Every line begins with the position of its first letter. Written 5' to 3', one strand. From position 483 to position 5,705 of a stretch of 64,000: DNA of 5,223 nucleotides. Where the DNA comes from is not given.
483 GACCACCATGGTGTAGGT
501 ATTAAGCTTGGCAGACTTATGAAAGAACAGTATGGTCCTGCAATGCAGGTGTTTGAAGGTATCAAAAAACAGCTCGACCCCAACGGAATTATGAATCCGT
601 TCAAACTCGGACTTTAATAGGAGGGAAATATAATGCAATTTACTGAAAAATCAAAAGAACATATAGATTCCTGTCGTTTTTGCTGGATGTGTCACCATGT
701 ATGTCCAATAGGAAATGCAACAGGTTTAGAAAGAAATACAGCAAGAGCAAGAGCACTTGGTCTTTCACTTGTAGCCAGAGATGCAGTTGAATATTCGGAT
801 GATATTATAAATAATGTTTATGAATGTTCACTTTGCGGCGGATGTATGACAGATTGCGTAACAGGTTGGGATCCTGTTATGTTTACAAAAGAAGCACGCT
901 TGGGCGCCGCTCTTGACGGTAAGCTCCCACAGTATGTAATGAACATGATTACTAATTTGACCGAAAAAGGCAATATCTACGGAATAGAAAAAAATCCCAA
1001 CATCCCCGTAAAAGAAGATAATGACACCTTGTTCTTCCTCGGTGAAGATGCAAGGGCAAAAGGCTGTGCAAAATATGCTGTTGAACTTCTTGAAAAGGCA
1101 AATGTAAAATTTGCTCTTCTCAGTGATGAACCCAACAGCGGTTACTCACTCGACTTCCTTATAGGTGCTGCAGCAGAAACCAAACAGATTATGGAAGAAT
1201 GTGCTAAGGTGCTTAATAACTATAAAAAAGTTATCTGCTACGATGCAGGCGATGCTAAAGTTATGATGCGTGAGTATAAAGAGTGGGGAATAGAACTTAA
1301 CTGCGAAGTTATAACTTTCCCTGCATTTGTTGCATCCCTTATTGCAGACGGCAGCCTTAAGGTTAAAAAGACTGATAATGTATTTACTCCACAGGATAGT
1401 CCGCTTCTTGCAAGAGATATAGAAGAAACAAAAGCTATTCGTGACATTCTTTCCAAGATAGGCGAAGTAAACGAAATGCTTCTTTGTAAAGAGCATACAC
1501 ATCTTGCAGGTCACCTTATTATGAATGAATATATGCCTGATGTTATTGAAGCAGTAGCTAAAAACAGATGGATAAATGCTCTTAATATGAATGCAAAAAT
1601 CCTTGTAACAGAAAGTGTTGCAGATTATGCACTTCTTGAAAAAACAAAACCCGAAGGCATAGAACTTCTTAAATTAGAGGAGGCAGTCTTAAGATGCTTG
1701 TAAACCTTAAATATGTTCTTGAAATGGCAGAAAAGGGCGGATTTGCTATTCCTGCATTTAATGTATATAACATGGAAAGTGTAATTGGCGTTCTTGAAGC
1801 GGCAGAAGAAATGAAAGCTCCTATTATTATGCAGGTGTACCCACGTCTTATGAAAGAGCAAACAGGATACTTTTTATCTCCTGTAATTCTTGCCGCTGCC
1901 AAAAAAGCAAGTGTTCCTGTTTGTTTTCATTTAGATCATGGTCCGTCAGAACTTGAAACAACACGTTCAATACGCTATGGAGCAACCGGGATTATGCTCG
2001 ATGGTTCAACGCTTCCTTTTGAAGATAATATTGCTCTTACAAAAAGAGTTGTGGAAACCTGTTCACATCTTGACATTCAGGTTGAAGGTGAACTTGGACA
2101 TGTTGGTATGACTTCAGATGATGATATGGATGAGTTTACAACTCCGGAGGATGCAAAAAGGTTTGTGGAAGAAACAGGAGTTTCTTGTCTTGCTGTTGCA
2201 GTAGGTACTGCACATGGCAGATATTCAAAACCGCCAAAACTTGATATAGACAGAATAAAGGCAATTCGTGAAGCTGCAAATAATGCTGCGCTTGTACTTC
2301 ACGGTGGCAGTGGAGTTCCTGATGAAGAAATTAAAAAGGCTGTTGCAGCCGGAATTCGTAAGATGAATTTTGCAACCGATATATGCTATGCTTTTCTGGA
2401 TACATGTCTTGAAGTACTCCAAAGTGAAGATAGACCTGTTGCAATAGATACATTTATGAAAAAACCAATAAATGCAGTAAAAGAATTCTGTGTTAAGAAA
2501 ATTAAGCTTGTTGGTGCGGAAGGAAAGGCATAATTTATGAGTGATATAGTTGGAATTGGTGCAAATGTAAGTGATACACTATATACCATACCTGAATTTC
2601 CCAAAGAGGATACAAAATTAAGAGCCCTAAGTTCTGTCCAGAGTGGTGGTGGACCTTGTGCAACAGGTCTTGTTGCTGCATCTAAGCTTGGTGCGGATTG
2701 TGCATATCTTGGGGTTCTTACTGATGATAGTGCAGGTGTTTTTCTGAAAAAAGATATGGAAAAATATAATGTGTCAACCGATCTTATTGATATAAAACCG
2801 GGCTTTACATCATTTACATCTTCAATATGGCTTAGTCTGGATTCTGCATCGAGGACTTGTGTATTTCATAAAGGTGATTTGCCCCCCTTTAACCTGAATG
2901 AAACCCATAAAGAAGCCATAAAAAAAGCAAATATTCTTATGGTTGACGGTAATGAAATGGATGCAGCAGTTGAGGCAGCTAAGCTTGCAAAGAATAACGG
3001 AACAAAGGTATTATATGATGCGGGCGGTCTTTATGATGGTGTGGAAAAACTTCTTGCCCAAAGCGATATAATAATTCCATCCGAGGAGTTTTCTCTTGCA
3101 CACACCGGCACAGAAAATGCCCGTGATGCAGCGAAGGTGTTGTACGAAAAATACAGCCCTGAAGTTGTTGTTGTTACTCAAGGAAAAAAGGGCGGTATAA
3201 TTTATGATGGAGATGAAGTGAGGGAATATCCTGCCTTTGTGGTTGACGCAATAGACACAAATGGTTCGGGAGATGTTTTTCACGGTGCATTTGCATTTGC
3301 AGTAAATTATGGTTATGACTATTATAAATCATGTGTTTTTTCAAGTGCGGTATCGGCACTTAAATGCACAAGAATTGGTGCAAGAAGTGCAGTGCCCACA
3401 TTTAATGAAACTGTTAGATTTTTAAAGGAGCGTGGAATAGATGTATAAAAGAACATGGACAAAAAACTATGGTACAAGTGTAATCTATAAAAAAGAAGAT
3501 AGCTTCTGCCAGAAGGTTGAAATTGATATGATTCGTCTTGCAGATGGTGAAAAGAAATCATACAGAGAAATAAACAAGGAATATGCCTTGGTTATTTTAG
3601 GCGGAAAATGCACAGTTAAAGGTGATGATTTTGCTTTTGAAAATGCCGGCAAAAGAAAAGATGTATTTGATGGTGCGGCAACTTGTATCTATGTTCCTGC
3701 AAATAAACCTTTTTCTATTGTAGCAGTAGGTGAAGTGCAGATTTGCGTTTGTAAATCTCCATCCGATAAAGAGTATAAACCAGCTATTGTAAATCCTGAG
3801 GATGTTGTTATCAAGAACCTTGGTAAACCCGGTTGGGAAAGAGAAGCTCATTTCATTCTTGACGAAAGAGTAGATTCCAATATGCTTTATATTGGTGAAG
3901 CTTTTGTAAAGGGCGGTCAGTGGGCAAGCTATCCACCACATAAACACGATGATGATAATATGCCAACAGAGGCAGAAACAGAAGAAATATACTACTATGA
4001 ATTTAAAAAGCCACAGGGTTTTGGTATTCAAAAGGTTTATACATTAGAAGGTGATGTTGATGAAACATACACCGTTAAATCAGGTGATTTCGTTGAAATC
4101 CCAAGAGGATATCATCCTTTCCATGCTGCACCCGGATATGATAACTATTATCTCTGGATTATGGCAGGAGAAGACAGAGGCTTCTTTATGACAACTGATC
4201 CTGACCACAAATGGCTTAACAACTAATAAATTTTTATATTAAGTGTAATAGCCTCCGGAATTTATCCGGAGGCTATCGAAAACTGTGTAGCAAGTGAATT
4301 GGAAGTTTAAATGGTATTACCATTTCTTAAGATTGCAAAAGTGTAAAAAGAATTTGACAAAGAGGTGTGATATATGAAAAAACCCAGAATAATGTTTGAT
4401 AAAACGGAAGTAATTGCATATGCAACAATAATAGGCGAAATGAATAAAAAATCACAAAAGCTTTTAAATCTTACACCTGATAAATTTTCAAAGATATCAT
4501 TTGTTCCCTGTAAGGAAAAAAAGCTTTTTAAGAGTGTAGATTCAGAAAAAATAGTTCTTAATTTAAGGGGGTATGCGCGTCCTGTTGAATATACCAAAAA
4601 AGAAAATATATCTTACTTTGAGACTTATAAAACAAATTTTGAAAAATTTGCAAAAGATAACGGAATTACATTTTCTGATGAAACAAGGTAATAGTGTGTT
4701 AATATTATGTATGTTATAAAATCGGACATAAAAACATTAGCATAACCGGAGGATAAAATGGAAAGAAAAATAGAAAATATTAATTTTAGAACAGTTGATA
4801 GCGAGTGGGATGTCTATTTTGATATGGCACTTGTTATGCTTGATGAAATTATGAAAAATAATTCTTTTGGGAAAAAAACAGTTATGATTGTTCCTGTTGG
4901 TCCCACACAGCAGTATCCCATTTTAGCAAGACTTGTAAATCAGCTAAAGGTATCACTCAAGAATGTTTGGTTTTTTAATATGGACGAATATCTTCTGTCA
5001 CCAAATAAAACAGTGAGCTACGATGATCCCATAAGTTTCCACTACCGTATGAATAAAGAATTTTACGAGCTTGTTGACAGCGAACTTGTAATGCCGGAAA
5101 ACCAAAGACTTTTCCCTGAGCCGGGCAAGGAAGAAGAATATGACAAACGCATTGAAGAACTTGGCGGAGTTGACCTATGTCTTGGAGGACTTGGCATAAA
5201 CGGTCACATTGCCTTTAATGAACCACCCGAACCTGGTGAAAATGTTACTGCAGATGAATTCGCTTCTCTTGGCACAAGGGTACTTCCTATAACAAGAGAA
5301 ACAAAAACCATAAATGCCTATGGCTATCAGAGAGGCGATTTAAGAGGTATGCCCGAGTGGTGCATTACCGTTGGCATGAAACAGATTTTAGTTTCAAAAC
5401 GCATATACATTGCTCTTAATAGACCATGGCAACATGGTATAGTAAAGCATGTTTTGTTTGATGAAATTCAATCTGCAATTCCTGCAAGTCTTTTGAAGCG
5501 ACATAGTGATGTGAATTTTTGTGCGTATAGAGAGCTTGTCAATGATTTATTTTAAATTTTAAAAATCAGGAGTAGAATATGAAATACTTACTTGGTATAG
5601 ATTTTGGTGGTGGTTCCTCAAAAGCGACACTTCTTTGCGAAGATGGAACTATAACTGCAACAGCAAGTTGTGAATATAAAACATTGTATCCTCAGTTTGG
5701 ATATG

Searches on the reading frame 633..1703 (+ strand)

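Call 16: search_protein_families(library=pfam, proteins=[window:633-1703:+], max_evalue=0.001)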
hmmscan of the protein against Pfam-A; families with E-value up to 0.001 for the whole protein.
window:633-1703:+ (356 aa): 2 families
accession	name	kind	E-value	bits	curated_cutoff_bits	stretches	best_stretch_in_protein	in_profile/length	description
PF13183.11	Fer4_8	-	7e-08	33.3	27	1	11-77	2-66/68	4Fe-4S dicluster domain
PF13534.11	Fer4_17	-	4.6e-05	24.3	22.2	1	13-78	1-59/61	4Fe-4S dicluster domain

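Call 107: search_protein_families(library=ncbifam, proteins=[window:633-1700:+], max_evalue=1e-10)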
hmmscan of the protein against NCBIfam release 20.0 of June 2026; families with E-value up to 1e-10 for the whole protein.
window:633-1700:+ (356 aa): 0 families

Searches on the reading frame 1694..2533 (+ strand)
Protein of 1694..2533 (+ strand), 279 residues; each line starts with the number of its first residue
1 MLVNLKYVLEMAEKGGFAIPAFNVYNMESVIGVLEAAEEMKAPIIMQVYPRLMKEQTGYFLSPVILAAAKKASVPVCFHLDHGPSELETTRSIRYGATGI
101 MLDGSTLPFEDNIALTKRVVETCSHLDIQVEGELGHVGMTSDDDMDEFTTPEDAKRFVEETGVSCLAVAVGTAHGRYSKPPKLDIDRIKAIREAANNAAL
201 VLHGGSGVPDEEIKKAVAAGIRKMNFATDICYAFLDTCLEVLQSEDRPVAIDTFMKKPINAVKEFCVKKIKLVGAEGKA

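Call 16: search_protein_families(library=pfam, proteins=[window:1694-2533:+], max_evalue=0.001)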
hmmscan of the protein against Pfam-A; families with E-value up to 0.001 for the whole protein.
window:1694-2533:+ (279 aa): 1 family
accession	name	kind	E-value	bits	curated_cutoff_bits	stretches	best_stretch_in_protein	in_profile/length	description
PF01116.26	F_bP_aldolase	-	1.1e-88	297.8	25.5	1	3-278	1-277/277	Fructose-bisphosphate aldolase class-II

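Call 107: search_protein_families(library=ncbifam, proteins=[window:1694-2530:+], max_evalue=1e-10)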
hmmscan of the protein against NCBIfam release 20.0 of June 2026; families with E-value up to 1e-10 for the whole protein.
window:1694-2530:+ (279 aa): 20 families
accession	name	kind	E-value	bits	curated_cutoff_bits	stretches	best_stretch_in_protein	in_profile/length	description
NF009497.0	PRK12857.1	equivalog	3.2e-78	262.8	423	1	1-279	2-284/284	class II fructose-1,6-bisphosphate aldolase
TIGR00167.1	cbbA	subfamily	1.6e-76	257.5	215.6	1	1-279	2-290/290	ketose-bisphosphate aldolase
NF006626.0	PRK09195.1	subfamily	1.6e-76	257.2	384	1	2-279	3-284/284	tagatose-bisphosphate aldolase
NF009374.0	PRK12737.1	subfamily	3.7e-75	252.6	383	1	2-278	3-283/284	tagatose-bisphosphate aldolase subunit GatY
NF006042.0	PRK08185.1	subfamily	9.7e-74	248.3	405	1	1-279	1-284/287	hypothetical protein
TIGR01859.1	fruc_bis_ald_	equivalog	3.7e-73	246.7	343.05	1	2-279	1-282/282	class II fructose-1,6-bisphosphate aldolase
TIGR01858.1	tag_bisphos_ald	equivalog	4.8e-71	239.1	443.55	1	3-279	2-282/282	tagatose bisphosphate family class II aldolase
NF005288.0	PRK06806.1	equivalog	5e-67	226.1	396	1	2-278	3-280/281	class II fructose-bisphosphate aldolase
NF005943.0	PRK07998.1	equivalog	6.1e-62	209.7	364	1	2-275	3-277/283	class II aldolase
NF005284.0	PRK06801.1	equivalog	1.5e-59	201.7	406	1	2-277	3-284/286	ketose 1,6-bisphosphate aldolase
NF009375.0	PRK12738.1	equivalog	3.6e-59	200.3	542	1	3-276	4-281/286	tagatose-bisphosphate aldolase subunit KbaY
NF005823.0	PRK07709.1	equivalog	3.3e-51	174.7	545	1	2-279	3-285/285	class II fructose-bisphosphate aldolase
NF006376.0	PRK08610.1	equivalog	4.6e-48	164.4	527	1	2-279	3-285/286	class II fructose-bisphosphate aldolase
NF005481.0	PRK07084.1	equivalog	2.4e-45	155.2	511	1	2-220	12-243/324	class II fructose-bisphosphate aldolase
NF005590.0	PRK07315.1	equivalog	2.8e-45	154.9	443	1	7-261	8-275/293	class II fructose-bisphosphate aldolase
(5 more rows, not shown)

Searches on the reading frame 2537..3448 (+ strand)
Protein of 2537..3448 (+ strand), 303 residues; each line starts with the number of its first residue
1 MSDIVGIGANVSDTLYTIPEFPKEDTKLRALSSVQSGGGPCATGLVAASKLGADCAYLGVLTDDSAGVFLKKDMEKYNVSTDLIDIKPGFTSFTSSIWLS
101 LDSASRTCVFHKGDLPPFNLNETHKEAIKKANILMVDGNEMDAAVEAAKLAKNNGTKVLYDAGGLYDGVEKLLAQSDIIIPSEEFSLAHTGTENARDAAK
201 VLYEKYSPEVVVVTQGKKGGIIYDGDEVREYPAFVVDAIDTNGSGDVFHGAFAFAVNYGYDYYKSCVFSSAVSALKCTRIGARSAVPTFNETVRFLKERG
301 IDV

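Call 16: search_protein_families(library=pfam, proteins=[window:2537-3448:+], max_evalue=0.001)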
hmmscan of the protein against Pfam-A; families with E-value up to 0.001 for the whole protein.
window:2537-3448:+ (303 aa): 2 families
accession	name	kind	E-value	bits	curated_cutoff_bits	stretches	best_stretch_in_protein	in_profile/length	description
PF00294.29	PfkB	-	4.8e-37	128.4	25.8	1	19-288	19-301/302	pfkB family carbohydrate kinase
PF08543.17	Phos_pyr_kin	-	0.00094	19.1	27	0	168-265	112-220/246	Phosphomethylpyrimidine kinase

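Call 107: search_protein_families(library=ncbifam, proteins=[window:2537-3445:+], max_evalue=1e-10)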
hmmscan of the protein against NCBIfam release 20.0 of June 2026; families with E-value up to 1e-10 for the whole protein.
window:2537-3445:+ (303 aa): 11 families
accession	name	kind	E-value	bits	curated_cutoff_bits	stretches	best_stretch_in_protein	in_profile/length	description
TIGR02152.1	D_ribokin_bact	equivalog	9e-39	133.6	299.65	1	5-292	2-296/298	ribokinase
NF008353.0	PRK11142.1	equivalog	2.6e-34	119.1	341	1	2-299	3-306/307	ribokinase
NF053626.1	RibKinHalex1628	equivalog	7.5e-27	94.6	330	1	3-297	3-292/293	ATP-dependent ribose-1-phosphate kinase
TIGR04382.1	myo_inos_iolC_N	equivalog_domain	2.7e-26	92.6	300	1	38-296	34-309/309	5-dehydro-2-deoxygluconokinase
NF006957.1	PRK09434.1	equivalog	5.8e-21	75.3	450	1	35-289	24-299/302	fructokinase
NF041134.1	R1P_kin_Thcocales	equivalog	1.6e-17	63.8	500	1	3-302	2-288/291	ADP-dependent ribose-1-phosphate kinase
NF041332.1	KDG_KDGal_kin_Halo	equivalog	4.3e-17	62.5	440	1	167-295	181-309/320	bifunctional 2-dehydro-3-deoxygluconokinase/2-dehydro-3-deoxygalactonokinase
NF007321.0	PRK09813.1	equivalog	7.1e-17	61.7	247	1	36-267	23-245/261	fructoselysine 6-kinase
NF049991.1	TagKinase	equivalog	5.1e-16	58.4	420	1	152-298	162-317/321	tagatose kinase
NF040938.1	KDG_KDGal_kin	equivalog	1.8e-14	53.6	400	1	46-298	38-305/305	bifunctional 2-dehydro-3-deoxygluconokinase/2-dehydro-3-deoxygalactonokinase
TIGR02198.1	rfaE_dom_I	equivalog_domain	2.2e-13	50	345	1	47-284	56-304/315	D-glycero-beta-D-manno-heptose-7-phosphate kinase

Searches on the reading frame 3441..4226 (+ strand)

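Call 16: search_protein_families(library=pfam, proteins=[window:3441-4226:+], max_evalue=0.001)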
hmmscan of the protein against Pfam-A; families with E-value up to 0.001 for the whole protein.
window:3441-4226:+ (261 aa): 1 family
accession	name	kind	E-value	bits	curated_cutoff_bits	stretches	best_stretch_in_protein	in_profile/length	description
PF04962.18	KduI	-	2.6e-80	270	23.9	1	17-259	19-262/262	KduI/IolB family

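Call 107: search_protein_families(library=ncbifam, proteins=[window:3441-4223:+], max_evalue=1e-10)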
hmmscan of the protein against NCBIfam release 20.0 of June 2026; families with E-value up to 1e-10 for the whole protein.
window:3441-4223:+ (261 aa): 1 family
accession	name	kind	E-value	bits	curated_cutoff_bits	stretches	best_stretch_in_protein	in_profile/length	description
TIGR04378.1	myo_inos_iolB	equivalog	4.2e-73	245.9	205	1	22-259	9-246/247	5-deoxy-glucuronate isomerase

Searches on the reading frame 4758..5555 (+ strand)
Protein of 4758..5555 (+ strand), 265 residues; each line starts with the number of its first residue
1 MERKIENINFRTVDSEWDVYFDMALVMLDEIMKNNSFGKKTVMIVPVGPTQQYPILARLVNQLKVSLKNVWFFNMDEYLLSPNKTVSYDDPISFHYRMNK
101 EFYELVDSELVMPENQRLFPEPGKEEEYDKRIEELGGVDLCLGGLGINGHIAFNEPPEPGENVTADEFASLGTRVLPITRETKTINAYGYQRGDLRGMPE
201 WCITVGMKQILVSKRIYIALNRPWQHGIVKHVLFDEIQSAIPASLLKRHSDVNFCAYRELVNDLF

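Call 16: search_protein_families(library=pfam, proteins=[window:4758-5555:+], max_evalue=0.001)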
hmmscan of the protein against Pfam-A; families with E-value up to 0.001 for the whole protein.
window:4758-5555:+ (265 aa): 0 families

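Call 107: search_protein_families(library=ncbifam, proteins=[window:4758-5552:+], max_evalue=1e-10)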
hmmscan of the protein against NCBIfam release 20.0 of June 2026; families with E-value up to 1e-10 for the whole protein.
window:4758-5552:+ (265 aa): 7 families
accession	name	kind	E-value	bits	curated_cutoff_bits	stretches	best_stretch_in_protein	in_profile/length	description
TIGR00502.1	nagB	equivalog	7.6e-29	100.8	236.9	1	45-256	39-239/259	glucosamine-6-phosphate deaminase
NF002557.0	PRK02122.1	subfamily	2.7e-24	85.2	384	1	2-256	23-267/653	glucosamine-6-phosphate deaminase-like protein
NF001684.0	PRK00443.1-4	subfamily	4e-24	85.5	326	1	49-255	40-232/260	glucosamine-6-phosphate deaminase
NF009022.0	PRK12358.1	equivalog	1.8e-17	63.6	247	1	23-256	12-229/239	glucosamine-6-phosphate deaminase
NF001685.0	PRK00443.1-5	equivalog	3.7e-16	59.2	513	1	43-218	37-201/266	glucosamine-6-phosphate deaminase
NF007291.0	PRK09762.1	equivalog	1.2e-15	57.8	271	1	48-253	42-230/236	galactosamine-6-phosphate isomerase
NF001682.0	PRK00443.1-1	equivalog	2.1e-13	50.3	528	1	62-259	49-229/262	glucosamine-6-phosphate deaminase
